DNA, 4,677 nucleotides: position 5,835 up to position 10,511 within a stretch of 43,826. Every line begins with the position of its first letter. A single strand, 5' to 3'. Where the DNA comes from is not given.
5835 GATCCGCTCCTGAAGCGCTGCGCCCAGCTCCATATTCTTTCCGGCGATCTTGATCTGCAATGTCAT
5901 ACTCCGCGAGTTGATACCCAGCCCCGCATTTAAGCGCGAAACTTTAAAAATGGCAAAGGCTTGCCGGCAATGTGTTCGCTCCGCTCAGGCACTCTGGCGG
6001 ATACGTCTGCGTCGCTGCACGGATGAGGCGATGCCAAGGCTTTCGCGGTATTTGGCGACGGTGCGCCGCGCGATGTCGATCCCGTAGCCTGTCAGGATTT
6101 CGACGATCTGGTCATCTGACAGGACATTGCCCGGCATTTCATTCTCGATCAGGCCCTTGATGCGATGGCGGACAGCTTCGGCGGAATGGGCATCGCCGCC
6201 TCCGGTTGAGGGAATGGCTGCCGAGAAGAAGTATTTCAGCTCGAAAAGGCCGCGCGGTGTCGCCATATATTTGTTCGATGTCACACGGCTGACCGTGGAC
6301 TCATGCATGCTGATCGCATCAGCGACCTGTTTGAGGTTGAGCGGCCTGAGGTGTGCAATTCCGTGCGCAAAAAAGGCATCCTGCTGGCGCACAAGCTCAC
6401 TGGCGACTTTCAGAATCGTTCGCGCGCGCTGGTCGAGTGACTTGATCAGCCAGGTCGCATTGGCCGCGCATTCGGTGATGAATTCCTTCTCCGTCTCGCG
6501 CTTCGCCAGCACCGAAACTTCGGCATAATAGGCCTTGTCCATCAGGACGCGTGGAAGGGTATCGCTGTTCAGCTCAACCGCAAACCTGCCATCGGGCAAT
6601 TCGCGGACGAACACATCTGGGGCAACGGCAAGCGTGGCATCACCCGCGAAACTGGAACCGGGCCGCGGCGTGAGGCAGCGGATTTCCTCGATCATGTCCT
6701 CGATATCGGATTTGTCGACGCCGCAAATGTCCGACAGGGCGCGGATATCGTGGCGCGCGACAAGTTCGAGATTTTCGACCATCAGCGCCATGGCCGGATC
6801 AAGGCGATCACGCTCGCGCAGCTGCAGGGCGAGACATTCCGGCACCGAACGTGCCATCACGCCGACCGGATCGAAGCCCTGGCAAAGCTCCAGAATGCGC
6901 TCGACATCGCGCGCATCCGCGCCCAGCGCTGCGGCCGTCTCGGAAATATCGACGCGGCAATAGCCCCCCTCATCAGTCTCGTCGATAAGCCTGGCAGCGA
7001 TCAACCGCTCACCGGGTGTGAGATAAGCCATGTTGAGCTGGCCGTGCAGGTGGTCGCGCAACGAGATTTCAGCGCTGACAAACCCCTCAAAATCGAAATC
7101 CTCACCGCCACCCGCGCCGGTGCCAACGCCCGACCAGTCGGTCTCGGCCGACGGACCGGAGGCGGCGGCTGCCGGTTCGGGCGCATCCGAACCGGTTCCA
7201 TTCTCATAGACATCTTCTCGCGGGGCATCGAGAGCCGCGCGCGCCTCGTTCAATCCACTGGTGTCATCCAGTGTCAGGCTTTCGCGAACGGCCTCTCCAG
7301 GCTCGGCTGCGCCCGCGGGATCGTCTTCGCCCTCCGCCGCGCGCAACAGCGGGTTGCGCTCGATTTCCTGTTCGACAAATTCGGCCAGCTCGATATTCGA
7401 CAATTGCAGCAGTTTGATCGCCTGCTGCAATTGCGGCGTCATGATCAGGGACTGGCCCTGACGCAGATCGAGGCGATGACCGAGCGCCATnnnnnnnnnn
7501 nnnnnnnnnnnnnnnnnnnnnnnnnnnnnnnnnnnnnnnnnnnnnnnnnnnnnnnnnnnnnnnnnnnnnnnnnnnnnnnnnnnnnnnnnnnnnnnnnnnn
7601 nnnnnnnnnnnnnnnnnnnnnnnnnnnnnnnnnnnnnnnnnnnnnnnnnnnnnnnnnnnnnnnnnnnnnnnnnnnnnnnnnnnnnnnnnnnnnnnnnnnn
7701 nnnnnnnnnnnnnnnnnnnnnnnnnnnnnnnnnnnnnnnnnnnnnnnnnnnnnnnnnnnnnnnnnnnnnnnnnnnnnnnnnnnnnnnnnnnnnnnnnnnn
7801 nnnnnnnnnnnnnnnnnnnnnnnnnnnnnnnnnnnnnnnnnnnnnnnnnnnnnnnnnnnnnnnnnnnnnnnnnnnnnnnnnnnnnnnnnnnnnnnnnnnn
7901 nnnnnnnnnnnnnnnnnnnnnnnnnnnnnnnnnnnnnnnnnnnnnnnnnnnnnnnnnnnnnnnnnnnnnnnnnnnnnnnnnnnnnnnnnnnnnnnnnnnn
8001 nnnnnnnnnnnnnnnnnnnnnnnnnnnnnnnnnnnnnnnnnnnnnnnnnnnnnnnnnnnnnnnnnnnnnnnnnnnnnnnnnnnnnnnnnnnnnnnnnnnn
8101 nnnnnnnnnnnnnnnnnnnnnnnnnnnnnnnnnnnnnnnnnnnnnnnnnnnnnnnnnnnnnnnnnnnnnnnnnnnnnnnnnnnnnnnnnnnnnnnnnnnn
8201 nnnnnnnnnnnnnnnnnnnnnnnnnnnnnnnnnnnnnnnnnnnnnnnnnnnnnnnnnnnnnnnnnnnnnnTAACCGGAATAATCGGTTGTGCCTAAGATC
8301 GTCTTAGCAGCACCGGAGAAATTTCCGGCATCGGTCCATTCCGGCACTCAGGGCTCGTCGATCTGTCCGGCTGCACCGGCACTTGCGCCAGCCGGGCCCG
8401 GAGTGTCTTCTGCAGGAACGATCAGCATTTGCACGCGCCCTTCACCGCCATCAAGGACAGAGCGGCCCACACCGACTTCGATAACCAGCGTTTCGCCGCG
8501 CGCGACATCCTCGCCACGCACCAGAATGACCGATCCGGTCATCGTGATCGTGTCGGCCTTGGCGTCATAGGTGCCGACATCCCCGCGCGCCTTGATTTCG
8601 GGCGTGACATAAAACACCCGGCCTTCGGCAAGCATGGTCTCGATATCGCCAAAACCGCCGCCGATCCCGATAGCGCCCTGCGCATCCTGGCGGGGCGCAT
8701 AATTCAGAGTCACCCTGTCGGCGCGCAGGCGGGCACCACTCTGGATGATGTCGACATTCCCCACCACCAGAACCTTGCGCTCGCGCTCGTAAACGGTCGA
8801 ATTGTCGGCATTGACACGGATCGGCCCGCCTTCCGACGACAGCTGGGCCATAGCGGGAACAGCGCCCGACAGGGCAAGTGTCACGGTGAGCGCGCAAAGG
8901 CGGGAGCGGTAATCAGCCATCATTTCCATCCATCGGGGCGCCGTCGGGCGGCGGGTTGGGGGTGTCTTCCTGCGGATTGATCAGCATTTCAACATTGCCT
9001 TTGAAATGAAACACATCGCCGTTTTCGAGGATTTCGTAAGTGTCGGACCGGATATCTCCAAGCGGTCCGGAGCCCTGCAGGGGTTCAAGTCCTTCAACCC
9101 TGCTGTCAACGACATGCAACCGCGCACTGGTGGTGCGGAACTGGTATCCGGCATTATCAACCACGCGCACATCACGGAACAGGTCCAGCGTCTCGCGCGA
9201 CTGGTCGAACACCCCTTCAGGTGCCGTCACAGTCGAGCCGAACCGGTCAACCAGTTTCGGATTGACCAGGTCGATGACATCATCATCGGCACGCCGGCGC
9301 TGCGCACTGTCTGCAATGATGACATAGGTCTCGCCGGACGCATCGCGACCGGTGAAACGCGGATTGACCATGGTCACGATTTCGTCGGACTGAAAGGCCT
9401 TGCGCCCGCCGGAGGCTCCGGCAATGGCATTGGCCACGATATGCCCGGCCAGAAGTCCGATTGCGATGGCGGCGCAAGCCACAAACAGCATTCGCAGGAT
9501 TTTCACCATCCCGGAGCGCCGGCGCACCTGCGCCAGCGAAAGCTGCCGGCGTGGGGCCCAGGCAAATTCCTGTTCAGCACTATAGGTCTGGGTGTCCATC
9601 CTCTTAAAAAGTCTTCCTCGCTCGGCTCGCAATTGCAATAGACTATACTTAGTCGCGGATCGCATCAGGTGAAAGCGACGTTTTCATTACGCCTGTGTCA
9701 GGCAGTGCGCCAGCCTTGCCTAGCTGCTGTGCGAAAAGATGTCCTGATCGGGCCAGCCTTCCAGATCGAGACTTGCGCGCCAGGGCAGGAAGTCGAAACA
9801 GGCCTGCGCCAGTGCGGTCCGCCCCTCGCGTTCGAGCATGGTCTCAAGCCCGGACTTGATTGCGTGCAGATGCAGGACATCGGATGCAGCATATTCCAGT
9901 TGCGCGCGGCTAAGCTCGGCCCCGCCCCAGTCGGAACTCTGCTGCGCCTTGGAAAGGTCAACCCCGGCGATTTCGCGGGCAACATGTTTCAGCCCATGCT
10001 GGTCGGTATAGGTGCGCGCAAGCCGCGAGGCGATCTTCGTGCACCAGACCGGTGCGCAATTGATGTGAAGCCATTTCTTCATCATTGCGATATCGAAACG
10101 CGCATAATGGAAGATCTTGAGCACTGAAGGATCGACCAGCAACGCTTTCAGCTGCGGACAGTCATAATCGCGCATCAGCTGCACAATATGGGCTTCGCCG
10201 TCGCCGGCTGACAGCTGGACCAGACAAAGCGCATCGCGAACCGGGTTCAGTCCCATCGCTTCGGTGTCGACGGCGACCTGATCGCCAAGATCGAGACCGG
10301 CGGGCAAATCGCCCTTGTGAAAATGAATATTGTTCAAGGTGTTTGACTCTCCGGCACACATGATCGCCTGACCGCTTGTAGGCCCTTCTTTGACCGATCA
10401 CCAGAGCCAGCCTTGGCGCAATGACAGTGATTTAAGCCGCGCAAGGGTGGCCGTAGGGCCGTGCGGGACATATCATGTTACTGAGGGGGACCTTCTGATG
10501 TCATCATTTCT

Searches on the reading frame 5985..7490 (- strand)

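Call 71: search_protein_families(library=pfam, proteins=[window:5985-7490:-], max_evalue=0.0001)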
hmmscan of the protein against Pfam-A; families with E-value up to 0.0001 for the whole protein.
window:5985-7490:- (501 aa): 3 families
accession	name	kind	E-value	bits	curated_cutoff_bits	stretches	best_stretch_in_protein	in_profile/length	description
PF04552.19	Sigma54_DBD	-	1.7e-67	226.5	22.8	1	336-495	2-160/160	Sigma-54, DNA binding domain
PF04963.19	Sigma54_CBD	-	9e-52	175.9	22.9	1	134-321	2-185/185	Sigma-54 factor, core binding domain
PF00309.25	Sigma54_AID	-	3e-18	65.8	23.8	1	6-49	1-44/46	Sigma-54 factor, Activator interacting domain (AID)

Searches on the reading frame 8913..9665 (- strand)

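Call 7: search_protein_families(library=pfam, proteins=[window:8913-9665:-], max_evalue=0.001)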
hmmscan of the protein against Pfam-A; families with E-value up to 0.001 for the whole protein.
window:8913-9665:- (250 aa): 1 family
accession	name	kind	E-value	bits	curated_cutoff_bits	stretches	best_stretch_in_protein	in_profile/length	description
PF06835.18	LptC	-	1.1e-05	25.6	21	1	97-226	34-171/175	Lipopolysaccharide-assembly, LptC-related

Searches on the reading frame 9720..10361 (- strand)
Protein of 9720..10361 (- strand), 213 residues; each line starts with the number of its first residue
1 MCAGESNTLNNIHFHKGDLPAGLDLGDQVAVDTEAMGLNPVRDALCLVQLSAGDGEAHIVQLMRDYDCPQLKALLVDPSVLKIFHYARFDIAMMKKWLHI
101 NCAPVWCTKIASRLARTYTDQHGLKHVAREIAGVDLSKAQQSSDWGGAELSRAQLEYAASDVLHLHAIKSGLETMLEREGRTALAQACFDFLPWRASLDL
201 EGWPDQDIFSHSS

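Call 7: search_protein_families(library=pfam, proteins=[window:9720-10361:-], max_evalue=0.001)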
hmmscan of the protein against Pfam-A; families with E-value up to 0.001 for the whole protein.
window:9720-10361:- (213 aa): 2 families
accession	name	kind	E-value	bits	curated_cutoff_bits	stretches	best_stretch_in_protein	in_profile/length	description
PF01612.26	DNA_pol_A_exo1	-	3e-34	118.7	23.6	1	27-177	21-173/173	3'-5' exonuclease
PF13482.12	RNase_H_2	-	0.00033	21.1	22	1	31-132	3-114/165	RNase_H superfamily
